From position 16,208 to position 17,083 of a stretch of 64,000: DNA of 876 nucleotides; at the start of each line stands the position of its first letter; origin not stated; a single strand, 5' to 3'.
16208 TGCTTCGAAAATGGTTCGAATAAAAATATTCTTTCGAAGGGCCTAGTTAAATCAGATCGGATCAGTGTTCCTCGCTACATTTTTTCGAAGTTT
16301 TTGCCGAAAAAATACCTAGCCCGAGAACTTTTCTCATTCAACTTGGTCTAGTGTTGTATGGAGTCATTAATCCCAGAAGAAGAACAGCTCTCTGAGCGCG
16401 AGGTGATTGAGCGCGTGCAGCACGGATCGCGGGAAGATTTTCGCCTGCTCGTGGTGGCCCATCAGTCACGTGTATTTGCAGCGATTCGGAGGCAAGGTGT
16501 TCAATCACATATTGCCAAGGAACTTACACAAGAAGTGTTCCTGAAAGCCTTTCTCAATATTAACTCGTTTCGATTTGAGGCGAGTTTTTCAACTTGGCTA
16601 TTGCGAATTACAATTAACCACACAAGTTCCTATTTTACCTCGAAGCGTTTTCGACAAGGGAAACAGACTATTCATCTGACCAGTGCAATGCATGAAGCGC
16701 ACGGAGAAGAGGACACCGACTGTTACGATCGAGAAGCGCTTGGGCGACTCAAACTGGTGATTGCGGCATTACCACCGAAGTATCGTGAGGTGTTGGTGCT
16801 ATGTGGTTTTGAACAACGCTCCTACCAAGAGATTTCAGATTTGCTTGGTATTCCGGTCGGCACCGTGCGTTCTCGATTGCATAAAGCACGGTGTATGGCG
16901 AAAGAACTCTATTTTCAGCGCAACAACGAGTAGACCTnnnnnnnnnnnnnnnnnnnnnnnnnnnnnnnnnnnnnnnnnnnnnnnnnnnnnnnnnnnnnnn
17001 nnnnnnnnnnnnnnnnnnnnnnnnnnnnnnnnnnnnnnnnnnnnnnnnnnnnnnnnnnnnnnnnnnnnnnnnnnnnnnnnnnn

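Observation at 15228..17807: ECF sigma/anti-sigma pair whose anti-sigma periplasmic domain is a CpaB C-terminal-domain paralogue, divergent from an orphan cpaB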

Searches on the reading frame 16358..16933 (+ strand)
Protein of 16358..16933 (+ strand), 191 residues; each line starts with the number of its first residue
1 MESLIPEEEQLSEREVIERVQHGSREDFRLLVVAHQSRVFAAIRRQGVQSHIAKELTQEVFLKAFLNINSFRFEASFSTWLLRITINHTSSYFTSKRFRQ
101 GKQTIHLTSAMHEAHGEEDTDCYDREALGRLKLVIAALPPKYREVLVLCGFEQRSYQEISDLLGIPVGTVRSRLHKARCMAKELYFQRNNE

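Call 3: search_protein_families(library=pfam, proteins=[window:16358-16933:+], max_evalue=1)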
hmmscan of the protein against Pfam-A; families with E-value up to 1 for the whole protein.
window:16358-16933:+ (191 aa): 8 families
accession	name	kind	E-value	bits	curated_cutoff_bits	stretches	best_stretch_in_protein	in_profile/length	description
PF08281.18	Sigma70_r4_2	-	1.7e-17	63.2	25.7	1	130-178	3-51/54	Sigma-70, region 4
PF04545.22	Sigma70_r4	-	1.1e-11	44.5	24.1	1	135-177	2-44/50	Sigma-70, region 4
PF04542.20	Sigma70_r2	-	1.6e-10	41.1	24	1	31-97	1-69/71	Sigma-70 region 2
PF13404.12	HTH_AsnC-type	-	0.0082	16.4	27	1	154-176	18-40/42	AsnC-type helix-turn-helix domain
PF13384.12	HTH_23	-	0.024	14.9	24.6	1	154-175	18-39/50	Homeodomain-like domain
PF13412.12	HTH_24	-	0.051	13.6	21.9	1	155-174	19-38/48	Winged helix-turn-helix DNA-binding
PF25787.1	HTH_SB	-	0.052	13.8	43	1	154-175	23-44/53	Sleeping Beauty transposase HTH domain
PF05331.17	DUF742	-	0.069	13.4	27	1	105-171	23-73/114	Protein of unknown function (DUF742)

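Call 48: find_related_loci(query=A3, collection=genome_contigs, flank=6000)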
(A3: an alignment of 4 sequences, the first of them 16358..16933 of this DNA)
Query A3 (191 aa) in genome_contigs; peptide patterns used: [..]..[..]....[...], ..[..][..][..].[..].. (x = any residue, [..] = any of these).
328 stretches matched a pattern; 280 encode a relative of the query (tblastn E <= 1e-3); the best 80 are kept; 80 distinct loci.
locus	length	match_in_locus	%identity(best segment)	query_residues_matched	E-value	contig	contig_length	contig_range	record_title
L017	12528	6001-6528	52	8-183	1e-55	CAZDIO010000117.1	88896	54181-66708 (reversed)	MAG TPA_asm: uncultured Bdellovibrionales bacterium isolate binchicken_co200_37 genome assembly, contig: k141_1811625, w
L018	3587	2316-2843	51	13-187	1e-54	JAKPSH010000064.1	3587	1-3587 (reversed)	MAG: Pseudomonadota bacterium isolate JPNA_metabat.107 k141_1634062, whole genome shotgun sequence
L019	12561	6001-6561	45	6-191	7e-46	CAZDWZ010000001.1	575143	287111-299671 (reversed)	MAG TPA_asm: uncultured Bdellovibrionales bacterium isolate SRP302895_co1_124 genome assembly, contig: NODE_8_length_575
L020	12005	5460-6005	41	4-184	3e-43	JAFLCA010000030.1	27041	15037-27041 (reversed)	MAG: Deltaproteobacteria bacterium isolate UWPOB_DELTA1 gnl_X_BEAILMKM_30, whole genome shotgun sequence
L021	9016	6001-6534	43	9-186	5e-43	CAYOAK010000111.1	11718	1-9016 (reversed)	MAG TPA_asm: uncultured Bdellovibrionales bacterium isolate SRP302895_co1_434 genome assembly, contig: NODE_10812_length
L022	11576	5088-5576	41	17-178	6e-42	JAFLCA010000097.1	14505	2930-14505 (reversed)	MAG: Deltaproteobacteria bacterium isolate UWPOB_DELTA1 gnl_X_BEAILMKM_97, whole genome shotgun sequence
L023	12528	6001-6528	40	9-183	6e-41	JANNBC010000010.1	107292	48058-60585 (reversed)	MAG: bacterium isolate OTE_78_metabat_376 OTE_78_k141_2597236, whole genome shotgun sequence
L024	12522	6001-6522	40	11-183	1e-39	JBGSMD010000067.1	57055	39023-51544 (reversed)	MAG: Bdellovibrionota bacterium isolate JTS-AC222 k141_3258754, whole genome shotgun sequence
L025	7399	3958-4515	36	2-178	2e-27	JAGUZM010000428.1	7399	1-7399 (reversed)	MAG: Deltaproteobacteria bacterium isolate DeMMO6_18 c_000000071345, whole genome shotgun sequence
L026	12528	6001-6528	34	7-180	4e-25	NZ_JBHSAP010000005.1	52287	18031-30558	Salinithrix halophila strain IBRC-M 10813 velvet_auto_105_5, whole genome shotgun sequence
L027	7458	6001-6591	34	1-184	1e-26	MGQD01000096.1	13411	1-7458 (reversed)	MAG: Deltaproteobacteria bacterium RBG_13_49_15 RBG_13_scaffold_2520, whole genome shotgun sequence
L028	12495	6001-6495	35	12-183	7e-26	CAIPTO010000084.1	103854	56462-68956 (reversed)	MAG: uncultured Elusimicrobia bacterium isolate AM-2014-D8_bin-1076 genome assembly, contig: bin-1076:084/147, whole gen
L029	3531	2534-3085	31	6-178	2e-25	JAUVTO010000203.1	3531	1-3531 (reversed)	MAG: Desulfobacterales bacterium isolate CSMAG_768 CSMAG_768_k141_1878313_length_3531_cov_9.0000, whole genome shotgun s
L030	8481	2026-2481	38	25-177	4e-25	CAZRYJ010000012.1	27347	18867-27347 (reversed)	MAG TPA_asm: uncultured bacterium isolate SRP214966_co4_28 genome assembly, contig: NODE_1276_length_27347_cov_21.896013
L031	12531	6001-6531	33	16-183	6e-25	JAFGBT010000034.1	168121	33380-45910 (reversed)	MAG: Spirochaetes bacterium isolate Zod_Metabat.1046 k87_7150009, whole genome shotgun sequence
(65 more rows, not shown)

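Call 51: search_protein_families(library=pfam, proteins=[L017:6540-9173:+, L019:6564-9242:+, L020:6022-8229:+, L021:6534-8009:+, L023:6566-8752:+, L024:6518-8791:+, L022:5606-6442:+, L022:6480-7445:+, L021:4984-5898:+, L021:8035-9016:+], max_evalue=0.01)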
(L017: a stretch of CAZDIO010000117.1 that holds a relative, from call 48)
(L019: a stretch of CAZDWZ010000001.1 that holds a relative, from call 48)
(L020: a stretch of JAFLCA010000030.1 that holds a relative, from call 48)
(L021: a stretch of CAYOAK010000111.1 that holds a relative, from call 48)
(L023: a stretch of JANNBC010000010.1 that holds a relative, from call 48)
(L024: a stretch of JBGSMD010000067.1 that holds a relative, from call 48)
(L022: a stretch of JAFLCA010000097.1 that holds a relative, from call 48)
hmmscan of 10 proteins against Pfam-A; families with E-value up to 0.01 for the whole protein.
L017:6540-9173:+ (877 aa): 7 families
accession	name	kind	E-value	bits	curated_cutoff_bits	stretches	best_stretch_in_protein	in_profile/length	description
PF12034.13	YfbK_C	-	8.8e-59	199.2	25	1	679-873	2-182/184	Uncharacterized protein YfbK, C-terminal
PF12450.13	vWF_A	-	9e-30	103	25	1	395-484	3-93/94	von Willebrand factor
PF00092.34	VWA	-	1.1e-23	84.8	23.8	1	502-671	1-171/174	von Willebrand factor type A domain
PF16976.10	RcpC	-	3.1e-19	69.4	28.8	1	178-277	4-113/114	Flp pilus assembly protein RcpC/CpaB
PF13519.12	VWA_2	-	2.1e-18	67.3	27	1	503-607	1-106/107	von Willebrand factor type A domain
PF13768.12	VWA_3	-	3e-12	47.3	27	1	502-659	2-153/155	von Willebrand factor type A domain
PF13490.11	zf-HC2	-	0.00076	20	22.2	1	17-40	12-35/35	Putative zinc-finger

L019:6564-9242:+ (892 aa): 6 families
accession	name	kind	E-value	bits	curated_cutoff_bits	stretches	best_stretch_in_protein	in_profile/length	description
PF12034.13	YfbK_C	-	3.9e-64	216.7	25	1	692-881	2-183/184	Uncharacterized protein YfbK, C-terminal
PF12450.13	vWF_A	-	3.1e-31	107.7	25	1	409-498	3-93/94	von Willebrand factor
PF00092.34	VWA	-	1.6e-20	74.5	23.8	1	515-681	1-168/174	von Willebrand factor type A domain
PF13519.12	VWA_2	-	3.8e-16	60.1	27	1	516-620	1-106/107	von Willebrand factor type A domain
PF13768.12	VWA_3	-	5.1e-09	36.8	27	1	515-671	2-152/155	von Willebrand factor type A domain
PF05762.20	VWA_CoxE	-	0.0085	16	26.4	0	509-648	52-184/222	VWA domain containing CoxE-like protein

L020:6022-8229:+ (735 aa): 6 families
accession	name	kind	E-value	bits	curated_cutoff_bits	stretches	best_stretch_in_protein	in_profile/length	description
PF12034.13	YfbK_C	-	5.8e-69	232.4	25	1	534-722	2-183/184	Uncharacterized protein YfbK, C-terminal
PF12450.13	vWF_A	-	7.3e-32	109.7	25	1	252-340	4-93/94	von Willebrand factor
PF00092.34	VWA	-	3.2e-21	76.7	23.8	1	357-526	1-171/174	von Willebrand factor type A domain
PF13519.12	VWA_2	-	1.9e-14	54.6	27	1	358-462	1-106/107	von Willebrand factor type A domain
PF13768.12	VWA_3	-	9.8e-11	42.4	27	1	357-514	2-153/155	von Willebrand factor type A domain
PF05762.20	VWA_CoxE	-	0.0063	16.4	26.4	0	352-380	53-82/222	VWA domain containing CoxE-like protein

L021:6534-8009:+ (491 aa): 1 family
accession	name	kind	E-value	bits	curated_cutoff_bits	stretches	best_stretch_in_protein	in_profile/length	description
PF16976.10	RcpC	-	4.1e-19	69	28.8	1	213-311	6-113/114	Flp pilus assembly protein RcpC/CpaB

L023:6566-8752:+ (728 aa): 6 families
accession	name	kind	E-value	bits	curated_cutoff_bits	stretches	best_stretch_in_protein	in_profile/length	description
PF12034.13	YfbK_C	-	1e-61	208.8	25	1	543-726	2-184/184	Uncharacterized protein YfbK, C-terminal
PF12450.13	vWF_A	-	6.2e-32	109.9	25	1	260-349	3-93/94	von Willebrand factor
PF00092.34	VWA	-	7.5e-21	75.6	23.8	1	367-538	2-174/174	von Willebrand factor type A domain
PF13519.12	VWA_2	-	4.6e-14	53.4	27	1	367-471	1-106/107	von Willebrand factor type A domain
PF13768.12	VWA_3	-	3e-09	37.6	27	1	367-523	3-153/155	von Willebrand factor type A domain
PF05762.20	VWA_CoxE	-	0.0042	17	26.4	0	361-379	53-71/222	VWA domain containing CoxE-like protein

L024:6518-8791:+ (757 aa): 6 families
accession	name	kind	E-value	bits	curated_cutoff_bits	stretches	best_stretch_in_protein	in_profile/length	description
PF12034.13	YfbK_C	-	4.8e-63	213.1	25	1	572-755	2-184/184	Uncharacterized protein YfbK, C-terminal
PF12450.13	vWF_A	-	1.8e-31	108.4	25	1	289-378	3-93/94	von Willebrand factor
PF00092.34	VWA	-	7.1e-22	78.9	23.8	1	396-567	2-174/174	von Willebrand factor type A domain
PF13519.12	VWA_2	-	1.8e-15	57.9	27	1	396-500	1-106/107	von Willebrand factor type A domain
PF13768.12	VWA_3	-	1.2e-09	38.8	27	1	396-552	3-153/155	von Willebrand factor type A domain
PF05762.20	VWA_CoxE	-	0.0021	18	26.4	1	390-500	53-159/222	VWA domain containing CoxE-like protein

L022:5606-6442:+ (278 aa): 1 family
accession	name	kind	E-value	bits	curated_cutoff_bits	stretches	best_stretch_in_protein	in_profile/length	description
PF16976.10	RcpC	-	3e-11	43.7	28.8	1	161-251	3-111/114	Flp pilus assembly protein RcpC/CpaB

L022:6480-7445:+ (321 aa): 2 families
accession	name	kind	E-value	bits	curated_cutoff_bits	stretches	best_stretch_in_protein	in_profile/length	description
PF16976.10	RcpC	-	1.2e-15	57.8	28.8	1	155-254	5-114/114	Flp pilus assembly protein RcpC/CpaB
PF08666.17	SAF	-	0.00099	20.1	21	1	82-142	2-62/63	SAF domain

L021:4984-5898:+ (304 aa): 1 family
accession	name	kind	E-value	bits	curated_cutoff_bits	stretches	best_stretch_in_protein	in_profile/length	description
PF16976.10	RcpC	-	4.9e-19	68.8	28.8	1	143-244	5-113/114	Flp pilus assembly protein RcpC/CpaB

L021:8035-9016:+ (327 aa): 1 family
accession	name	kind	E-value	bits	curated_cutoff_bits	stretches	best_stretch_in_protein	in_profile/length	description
PF02627.25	CMD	-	5.6e-20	71.6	23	2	85-154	5-73/84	Carboxymuconolactone decarboxylase family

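Call 67: search_protein_families(library=pfam, proteins=[L022:3654-4445:+, L022:4453-4899:+, L017:4509-5795:-, L017:9207-10019:-], max_evalue=0.01)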
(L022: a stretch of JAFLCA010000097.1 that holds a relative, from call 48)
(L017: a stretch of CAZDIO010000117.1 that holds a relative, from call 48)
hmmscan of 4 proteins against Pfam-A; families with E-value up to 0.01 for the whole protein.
L022:3654-4445:+ (263 aa): 0 families

L022:4453-4899:+ (148 aa): 0 families

L017:4509-5795:- (428 aa): 0 families

L017:9207-10019:- (270 aa): 2 families
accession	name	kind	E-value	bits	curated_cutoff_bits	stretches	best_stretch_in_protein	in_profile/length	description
PF07298.16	NnrU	-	0.0046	17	24.7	0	74-214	4-115/188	NnrU protein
PF06966.17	DUF1295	-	0.0076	16.2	20.4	1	97-233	72-197/235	Protein of unknown function (DUF1295)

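Call 70: search_protein_families(library=ncbifam, proteins=[window:16358-16933:+, L021:6534-8009:+, L017:6540-9173:+], max_evalue=0.01)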
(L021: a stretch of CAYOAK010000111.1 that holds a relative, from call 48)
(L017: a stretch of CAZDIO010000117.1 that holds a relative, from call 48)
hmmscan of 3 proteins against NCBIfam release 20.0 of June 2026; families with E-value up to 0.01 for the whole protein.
window:16358-16933:+ (191 aa): 80 families (the best 25 are shown)
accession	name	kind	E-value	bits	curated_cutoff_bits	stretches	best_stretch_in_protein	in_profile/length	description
NF009171.0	PRK12518.1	equivalog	1.9e-30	106.1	208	1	8-185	9-184/191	RNA polymerase sigma factor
TIGR02939.1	RpoE_Sigma70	equivalog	4.8e-30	105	236.15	1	8-179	2-180/190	RNA polymerase sigma factor RpoE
NF008888.0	PRK11922.1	equivalog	3.2e-29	102.2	204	1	7-183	11-194/231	RNA polymerase sigma factor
NF007223.0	PRK09641.1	equivalog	7.2e-29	101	209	1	14-182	6-181/187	RNA polymerase sigma factor SigW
NF007216.0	PRK09638.1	equivalog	2.5e-27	95.8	194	1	10-184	2-174/180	RNA polymerase sigma factor SigY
TIGR02948.1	SigW_bacill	equivalog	3.7e-27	95.6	243.1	1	14-179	6-178/187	RNA polymerase sigma factor SigW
NF007229.0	PRK09647.1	equivalog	1.5e-24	86.5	265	1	30-185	48-202/220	RNA polymerase sigma factor SigE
NF006930.0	PRK09415.1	subfamily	4e-24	85.4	198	1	49-184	39-174/179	RNA polymerase factor sigma C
TIGR02937.1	sigma70-ECF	superfamily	9.6e-24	83.9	42.9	1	27-178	2-158/165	sigma-70 family RNA polymerase sigma factor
NF009166.1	PRK12513.1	equivalog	1.5e-23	83.5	206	1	10-177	6-178/193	RNA polymerase sigma factor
TIGR02985.1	Sig70_bacteroi1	subfamily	4e-23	82.4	126.4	1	27-178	2-155/162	RNA polymerase sigma-70 factor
NF007225.0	PRK09643.1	equivalog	1.5e-22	80.3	190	1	8-182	9-179/204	RNA polymerase sigma factor SigM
NF004113.0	PRK05602.1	equivalog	9.5e-22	77.6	208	1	6-183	25-199/211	RNA polymerase sigma factor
NF009168.0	PRK12515.1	subfamily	3.2e-21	75.7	236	1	10-183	6-177/189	RNA polymerase sigma factor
TIGR02950.1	SigM_subfam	subfamily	6e-21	74.9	147.95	1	34-183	8-156/159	RNA polymerase sigma factor, SigM family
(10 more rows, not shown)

L021:6534-8009:+ (491 aa): 3 families
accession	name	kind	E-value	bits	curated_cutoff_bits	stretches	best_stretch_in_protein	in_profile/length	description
TIGR03177.1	pilus_cpaB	equivalog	6.7e-36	123.9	71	1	101-329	6-231/262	Flp pilus assembly protein CpaB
NF052375.1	antisigma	equivalog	6.3e-06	26.3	100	1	21-116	5-107/217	anti-sigma factor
NF010501.0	PRK13920.1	subfamily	0.0005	19.8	225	1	15-104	5-87/213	putative anti-sigmaE protein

L017:6540-9173:+ (877 aa): 6 families
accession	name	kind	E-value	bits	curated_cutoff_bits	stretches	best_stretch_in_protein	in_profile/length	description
TIGR03177.1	pilus_cpaB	equivalog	5.3e-23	81.6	71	1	166-295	96-231/262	Flp pilus assembly protein CpaB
TIGR03788.1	marine_srt_targ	equivalog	5e-20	71.5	551.65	1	501-692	272-458/629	marine proteobacterial sortase target protein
TIGR02442.1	Cob-chelat-sub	hypoth_equivalog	2.5e-14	52.6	779.45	1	491-663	463-641/641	putative cobaltochelatase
NF009943.0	PRK13406.1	equivalog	8.8e-10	37.7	571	1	497-612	398-512/585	magnesium chelatase subunit D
TIGR00868.1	hCaCC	subfamily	5.9e-08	31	900.85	1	505-664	309-462/863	calcium-activated chloride channel protein 1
NF052375.1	antisigma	equivalog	0.00015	21.9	100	1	20-114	9-100/217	anti-sigma factor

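Call 71: find_related_loci(query=A3, collection=metagenome_contigs, flank=6000)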
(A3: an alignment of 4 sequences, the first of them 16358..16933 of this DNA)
Query A3 (191 aa) in metagenome_contigs; peptide patterns used: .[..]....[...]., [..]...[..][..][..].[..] (x = any residue, [..] = any of these).
600 stretches matched a pattern (row limit reached: there are more); 321 encode a relative of the query (tblastn E <= 1e-3); the best 80 are kept; 80 distinct loci.
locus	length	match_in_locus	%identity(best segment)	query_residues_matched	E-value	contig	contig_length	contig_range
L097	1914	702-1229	51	13-187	5e-56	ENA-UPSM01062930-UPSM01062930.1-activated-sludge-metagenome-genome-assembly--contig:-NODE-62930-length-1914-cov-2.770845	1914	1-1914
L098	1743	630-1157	38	15-185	1e-36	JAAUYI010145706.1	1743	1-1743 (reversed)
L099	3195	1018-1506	38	15-182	1e-24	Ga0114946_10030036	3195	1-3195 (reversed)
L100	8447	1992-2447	38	25-177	1e-24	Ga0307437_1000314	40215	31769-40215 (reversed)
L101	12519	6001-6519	37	13-178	2e-24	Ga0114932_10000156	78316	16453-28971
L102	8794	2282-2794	35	24-183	2e-24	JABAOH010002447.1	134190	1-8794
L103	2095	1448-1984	34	11-188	2e-24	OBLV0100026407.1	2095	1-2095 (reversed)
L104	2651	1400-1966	31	2-187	4e-24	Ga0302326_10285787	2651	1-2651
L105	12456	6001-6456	37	25-177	7e-24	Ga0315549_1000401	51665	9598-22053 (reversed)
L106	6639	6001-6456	37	25-177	6e-24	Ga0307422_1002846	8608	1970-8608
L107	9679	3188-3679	35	17-182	3e-23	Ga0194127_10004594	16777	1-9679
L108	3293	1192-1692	35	13-183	7e-23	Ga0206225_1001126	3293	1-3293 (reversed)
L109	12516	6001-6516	33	16-180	8e-23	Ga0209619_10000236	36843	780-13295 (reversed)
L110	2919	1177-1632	35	28-184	7e-23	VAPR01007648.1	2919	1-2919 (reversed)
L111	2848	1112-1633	34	17-178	1e-22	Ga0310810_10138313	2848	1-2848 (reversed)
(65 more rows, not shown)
